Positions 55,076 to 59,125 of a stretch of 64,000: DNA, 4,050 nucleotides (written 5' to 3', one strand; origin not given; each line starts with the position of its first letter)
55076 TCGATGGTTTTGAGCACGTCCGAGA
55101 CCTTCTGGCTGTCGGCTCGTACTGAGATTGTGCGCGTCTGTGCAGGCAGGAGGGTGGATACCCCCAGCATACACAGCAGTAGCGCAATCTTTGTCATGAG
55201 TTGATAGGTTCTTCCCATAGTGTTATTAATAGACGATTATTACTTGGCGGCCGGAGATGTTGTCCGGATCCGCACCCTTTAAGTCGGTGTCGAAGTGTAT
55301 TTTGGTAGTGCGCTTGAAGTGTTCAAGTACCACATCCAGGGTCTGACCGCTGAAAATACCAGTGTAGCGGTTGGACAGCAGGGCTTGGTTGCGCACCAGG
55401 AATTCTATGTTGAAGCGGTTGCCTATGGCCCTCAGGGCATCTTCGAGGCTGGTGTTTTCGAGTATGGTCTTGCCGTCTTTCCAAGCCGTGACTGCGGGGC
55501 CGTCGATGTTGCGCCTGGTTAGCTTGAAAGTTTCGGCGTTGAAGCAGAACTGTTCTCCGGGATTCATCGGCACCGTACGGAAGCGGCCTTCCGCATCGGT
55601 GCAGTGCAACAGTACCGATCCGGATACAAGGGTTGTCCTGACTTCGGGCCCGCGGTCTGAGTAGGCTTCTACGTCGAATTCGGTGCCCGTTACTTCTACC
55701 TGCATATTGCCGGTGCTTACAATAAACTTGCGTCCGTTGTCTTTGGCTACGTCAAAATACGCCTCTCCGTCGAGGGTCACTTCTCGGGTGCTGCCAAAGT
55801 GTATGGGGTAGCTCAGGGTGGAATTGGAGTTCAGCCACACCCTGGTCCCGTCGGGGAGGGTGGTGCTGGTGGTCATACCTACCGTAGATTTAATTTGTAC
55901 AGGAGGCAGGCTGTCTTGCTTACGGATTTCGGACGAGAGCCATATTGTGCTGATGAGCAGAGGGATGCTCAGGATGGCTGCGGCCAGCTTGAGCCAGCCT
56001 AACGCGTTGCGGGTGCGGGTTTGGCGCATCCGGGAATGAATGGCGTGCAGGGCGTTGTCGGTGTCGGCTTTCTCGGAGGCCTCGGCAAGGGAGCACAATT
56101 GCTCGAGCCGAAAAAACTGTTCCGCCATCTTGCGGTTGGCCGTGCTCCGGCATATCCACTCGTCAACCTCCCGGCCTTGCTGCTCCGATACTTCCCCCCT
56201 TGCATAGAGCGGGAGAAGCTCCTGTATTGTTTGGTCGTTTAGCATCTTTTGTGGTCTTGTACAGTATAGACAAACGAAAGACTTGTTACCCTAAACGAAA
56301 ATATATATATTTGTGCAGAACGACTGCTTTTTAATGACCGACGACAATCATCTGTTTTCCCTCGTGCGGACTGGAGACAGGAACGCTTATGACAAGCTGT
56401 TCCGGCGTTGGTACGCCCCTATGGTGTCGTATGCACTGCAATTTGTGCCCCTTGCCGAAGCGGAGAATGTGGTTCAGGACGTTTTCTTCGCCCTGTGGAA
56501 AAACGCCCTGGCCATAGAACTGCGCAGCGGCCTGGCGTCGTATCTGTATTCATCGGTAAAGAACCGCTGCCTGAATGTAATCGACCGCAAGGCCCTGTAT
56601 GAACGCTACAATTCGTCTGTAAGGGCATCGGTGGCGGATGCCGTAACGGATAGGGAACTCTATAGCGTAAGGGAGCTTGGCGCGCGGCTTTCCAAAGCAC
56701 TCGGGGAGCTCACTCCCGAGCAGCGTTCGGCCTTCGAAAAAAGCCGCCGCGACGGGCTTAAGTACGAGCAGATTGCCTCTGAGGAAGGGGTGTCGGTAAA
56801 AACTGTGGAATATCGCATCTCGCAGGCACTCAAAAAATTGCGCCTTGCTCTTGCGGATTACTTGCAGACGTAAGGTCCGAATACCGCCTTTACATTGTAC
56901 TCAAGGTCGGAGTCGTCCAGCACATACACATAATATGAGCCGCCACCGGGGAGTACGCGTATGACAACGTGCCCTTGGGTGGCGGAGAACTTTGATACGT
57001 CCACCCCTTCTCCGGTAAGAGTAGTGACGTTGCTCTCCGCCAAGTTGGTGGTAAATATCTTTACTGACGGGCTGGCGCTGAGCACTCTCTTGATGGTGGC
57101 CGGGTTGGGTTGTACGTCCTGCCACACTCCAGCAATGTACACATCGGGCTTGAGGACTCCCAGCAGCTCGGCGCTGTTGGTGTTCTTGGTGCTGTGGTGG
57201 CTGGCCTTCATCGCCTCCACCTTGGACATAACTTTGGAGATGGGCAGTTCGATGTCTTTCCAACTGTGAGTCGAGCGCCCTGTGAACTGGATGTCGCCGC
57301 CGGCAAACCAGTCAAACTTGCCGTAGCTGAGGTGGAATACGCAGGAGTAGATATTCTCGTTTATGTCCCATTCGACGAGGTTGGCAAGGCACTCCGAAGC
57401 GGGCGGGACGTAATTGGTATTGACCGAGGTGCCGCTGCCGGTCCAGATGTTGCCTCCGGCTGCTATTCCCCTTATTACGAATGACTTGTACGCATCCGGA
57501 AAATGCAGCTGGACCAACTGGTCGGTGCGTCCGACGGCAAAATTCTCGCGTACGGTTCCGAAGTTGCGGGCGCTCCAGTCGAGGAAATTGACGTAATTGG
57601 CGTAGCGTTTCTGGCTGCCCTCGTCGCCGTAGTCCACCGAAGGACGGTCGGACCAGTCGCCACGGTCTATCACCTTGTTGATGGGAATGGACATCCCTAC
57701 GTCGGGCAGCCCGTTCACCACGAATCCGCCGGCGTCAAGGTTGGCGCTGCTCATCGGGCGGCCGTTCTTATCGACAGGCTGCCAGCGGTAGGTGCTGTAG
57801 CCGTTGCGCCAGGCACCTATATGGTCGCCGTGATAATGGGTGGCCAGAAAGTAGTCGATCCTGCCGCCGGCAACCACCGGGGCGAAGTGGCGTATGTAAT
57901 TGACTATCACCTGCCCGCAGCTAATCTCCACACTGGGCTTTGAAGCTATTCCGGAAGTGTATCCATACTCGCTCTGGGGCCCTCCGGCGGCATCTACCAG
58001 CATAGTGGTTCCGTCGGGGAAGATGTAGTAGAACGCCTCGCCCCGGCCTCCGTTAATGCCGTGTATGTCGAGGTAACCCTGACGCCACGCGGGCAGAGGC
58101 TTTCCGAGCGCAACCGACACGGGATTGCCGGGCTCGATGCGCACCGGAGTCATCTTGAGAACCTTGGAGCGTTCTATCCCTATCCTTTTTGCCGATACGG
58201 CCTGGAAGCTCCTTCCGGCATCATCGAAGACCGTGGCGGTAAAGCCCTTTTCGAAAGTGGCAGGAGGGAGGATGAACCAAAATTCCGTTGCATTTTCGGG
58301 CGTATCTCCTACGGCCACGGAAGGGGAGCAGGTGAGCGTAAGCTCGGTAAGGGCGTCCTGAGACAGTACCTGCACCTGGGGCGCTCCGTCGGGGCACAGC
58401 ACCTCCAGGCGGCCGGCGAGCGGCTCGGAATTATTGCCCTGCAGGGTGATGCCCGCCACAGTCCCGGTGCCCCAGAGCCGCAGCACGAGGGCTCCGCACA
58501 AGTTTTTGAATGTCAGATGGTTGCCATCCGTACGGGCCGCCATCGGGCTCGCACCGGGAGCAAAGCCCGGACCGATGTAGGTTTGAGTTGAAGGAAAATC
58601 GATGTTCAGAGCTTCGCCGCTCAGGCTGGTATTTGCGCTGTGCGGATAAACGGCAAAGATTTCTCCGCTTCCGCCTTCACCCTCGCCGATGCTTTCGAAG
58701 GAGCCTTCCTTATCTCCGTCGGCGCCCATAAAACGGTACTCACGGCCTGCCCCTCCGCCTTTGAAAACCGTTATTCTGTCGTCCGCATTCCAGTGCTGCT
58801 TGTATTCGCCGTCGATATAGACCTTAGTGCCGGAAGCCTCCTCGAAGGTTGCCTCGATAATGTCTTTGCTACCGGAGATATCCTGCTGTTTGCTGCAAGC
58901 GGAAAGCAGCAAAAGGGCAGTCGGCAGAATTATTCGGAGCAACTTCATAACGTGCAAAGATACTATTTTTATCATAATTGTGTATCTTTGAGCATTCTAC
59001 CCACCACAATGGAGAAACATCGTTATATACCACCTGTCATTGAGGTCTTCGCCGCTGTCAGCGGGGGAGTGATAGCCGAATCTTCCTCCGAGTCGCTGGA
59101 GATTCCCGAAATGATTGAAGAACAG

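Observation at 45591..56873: SusC/SusD locus with trans-envelope ECF/anti-sigma control but no recognisable carbohydrate-active enzyme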

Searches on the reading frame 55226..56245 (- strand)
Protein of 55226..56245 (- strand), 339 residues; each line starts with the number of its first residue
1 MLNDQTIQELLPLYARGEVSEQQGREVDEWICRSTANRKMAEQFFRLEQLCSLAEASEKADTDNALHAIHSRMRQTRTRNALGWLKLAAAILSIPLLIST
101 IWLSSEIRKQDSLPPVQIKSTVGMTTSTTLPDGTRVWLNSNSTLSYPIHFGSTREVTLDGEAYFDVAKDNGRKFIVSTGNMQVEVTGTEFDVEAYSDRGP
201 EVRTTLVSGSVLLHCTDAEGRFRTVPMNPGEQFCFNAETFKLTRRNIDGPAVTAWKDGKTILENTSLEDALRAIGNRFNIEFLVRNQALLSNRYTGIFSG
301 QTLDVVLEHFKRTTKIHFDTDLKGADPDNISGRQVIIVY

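Call 3: search_protein_families(library=pfam, proteins=[window:55226-56245:-], max_evalue=0.01)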
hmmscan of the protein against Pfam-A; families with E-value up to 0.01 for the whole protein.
window:55226-56245:- (339 aa): 2 families
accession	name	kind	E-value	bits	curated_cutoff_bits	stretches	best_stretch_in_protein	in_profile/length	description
PF04773.18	FecR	-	2.5e-17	63.5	24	1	118-211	3-96/97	FecR protein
PF16344.10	FecR_C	-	3.3e-12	46.7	24.4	1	260-319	2-62/70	FecR, C-terminal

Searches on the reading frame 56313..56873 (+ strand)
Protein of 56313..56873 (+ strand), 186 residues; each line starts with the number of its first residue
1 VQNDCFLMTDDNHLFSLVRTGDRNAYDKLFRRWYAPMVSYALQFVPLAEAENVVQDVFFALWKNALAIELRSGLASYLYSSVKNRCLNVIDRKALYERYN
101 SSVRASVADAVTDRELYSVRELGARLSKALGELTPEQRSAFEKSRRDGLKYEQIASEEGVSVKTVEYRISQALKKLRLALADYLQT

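Call 3: search_protein_families(library=pfam, proteins=[window:56313-56873:+], max_evalue=0.01)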
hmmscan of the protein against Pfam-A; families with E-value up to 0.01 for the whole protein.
window:56313-56873:+ (186 aa): 5 families
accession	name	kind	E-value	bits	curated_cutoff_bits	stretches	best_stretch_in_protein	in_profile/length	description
PF08281.18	Sigma70_r4_2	-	3.5e-16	59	25.7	1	125-176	3-54/54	Sigma-70, region 4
PF04545.22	Sigma70_r4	-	7.4e-08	32.2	24.1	1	129-177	1-49/50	Sigma-70, region 4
PF04542.20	Sigma70_r2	-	5.3e-07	29.8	24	1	29-93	1-68/71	Sigma-70 region 2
PF07638.17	Sigma70_ECF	-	5.8e-07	30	21.1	0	12-55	5-48/185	ECF sigma factor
PF00196.25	GerE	-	0.0057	16.7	23.5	1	147-178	16-47/57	Bacterial regulatory proteins, luxR family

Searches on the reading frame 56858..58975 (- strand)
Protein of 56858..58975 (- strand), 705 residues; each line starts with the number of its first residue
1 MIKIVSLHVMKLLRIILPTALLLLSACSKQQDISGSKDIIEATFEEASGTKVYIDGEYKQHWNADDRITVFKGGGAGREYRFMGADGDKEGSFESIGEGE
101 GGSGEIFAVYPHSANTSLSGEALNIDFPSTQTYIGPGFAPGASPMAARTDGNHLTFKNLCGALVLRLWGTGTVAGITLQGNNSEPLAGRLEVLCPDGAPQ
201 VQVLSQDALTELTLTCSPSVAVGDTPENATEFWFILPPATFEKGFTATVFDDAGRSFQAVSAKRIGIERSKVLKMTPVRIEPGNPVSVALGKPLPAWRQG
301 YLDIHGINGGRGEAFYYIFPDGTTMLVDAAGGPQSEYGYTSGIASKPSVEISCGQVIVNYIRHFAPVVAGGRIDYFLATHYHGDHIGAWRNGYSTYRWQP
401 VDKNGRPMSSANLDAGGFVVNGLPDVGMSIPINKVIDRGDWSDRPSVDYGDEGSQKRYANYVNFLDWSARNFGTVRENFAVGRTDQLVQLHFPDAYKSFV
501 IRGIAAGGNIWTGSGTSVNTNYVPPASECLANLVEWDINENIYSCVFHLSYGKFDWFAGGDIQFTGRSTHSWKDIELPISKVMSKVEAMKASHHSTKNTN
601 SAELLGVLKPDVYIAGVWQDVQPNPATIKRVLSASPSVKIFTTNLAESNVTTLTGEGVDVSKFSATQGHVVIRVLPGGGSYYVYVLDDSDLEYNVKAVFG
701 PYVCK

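Call 4: search_protein_families(library=pfam, proteins=[window:56858-58975:-], max_evalue=0.01)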
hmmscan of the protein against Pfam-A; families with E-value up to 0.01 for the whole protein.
window:56858-58975:- (705 aa): 1 family
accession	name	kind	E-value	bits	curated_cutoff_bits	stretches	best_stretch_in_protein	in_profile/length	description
PF00753.33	Lactamase_B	-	4.9e-05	23.8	22.7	1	316-389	9-60/196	Metallo-beta-lactamase superfamily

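Call 6: search_protein_families(library=ncbifam, proteins=[window:56858-58975:-], max_evalue=0.01)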
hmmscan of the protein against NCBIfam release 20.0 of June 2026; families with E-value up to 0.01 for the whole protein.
window:56858-58975:- (705 aa): 0 families
